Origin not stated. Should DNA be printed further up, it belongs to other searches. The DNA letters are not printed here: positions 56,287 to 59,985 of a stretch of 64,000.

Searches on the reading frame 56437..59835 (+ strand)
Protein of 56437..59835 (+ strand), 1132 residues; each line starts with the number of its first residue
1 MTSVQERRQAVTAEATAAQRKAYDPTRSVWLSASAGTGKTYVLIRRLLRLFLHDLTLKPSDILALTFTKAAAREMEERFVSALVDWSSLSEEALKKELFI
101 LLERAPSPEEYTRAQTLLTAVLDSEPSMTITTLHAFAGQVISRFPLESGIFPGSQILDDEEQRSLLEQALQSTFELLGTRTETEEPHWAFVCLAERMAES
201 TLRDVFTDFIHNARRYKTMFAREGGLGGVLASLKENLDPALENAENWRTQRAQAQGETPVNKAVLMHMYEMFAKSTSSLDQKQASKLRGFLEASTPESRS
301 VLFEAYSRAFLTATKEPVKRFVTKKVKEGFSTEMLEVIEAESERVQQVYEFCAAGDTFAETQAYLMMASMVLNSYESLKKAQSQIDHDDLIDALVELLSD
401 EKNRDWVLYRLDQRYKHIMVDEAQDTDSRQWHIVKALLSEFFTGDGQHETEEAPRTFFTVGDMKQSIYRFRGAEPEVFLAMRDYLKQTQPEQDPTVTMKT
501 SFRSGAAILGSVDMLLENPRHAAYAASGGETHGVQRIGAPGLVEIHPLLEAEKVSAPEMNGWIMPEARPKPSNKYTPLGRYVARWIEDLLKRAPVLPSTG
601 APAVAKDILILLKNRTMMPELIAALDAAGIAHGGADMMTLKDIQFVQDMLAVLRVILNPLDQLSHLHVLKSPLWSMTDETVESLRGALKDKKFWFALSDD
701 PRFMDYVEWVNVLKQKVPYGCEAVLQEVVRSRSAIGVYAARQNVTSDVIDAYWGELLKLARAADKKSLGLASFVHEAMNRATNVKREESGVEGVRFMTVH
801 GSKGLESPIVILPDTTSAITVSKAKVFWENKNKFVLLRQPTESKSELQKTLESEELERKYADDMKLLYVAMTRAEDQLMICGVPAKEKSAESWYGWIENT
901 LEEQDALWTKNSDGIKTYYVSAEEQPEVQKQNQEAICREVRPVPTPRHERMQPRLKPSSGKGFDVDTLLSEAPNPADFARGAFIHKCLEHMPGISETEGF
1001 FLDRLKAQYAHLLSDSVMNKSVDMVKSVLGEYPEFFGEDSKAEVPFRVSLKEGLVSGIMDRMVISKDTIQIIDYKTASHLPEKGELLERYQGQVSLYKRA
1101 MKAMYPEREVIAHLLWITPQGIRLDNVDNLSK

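Call 14: search_protein_families(library=pfam, proteins=[window:56437-59835:+], max_evalue=0.001)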
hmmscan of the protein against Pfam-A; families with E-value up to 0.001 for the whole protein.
window:56437-59835:+ (1132 aa): 5 families
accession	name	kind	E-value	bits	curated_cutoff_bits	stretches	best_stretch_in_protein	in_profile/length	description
PF00580.27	UvrD-helicase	-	7.2e-51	173.9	23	1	17-483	3-268/271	UvrD/REP helicase N-terminal domain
PF13361.12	UvrD_C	-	3e-19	70.1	25.6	2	771-880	265-345/350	UvrD-like helicase C-terminal domain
PF13245.12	AAA_19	-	6.3e-12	46.3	25.1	1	25-471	10-134/134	AAA domain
PF12705.13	PDDEXK_1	-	9.2e-10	39.3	22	1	975-1116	29-187/247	PD-(D/E)XK nuclease superfamily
PF13538.12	UvrD_C_2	-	4.3e-08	33.3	27.4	0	794-817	2-27/52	UvrD-like helicase C-terminal domain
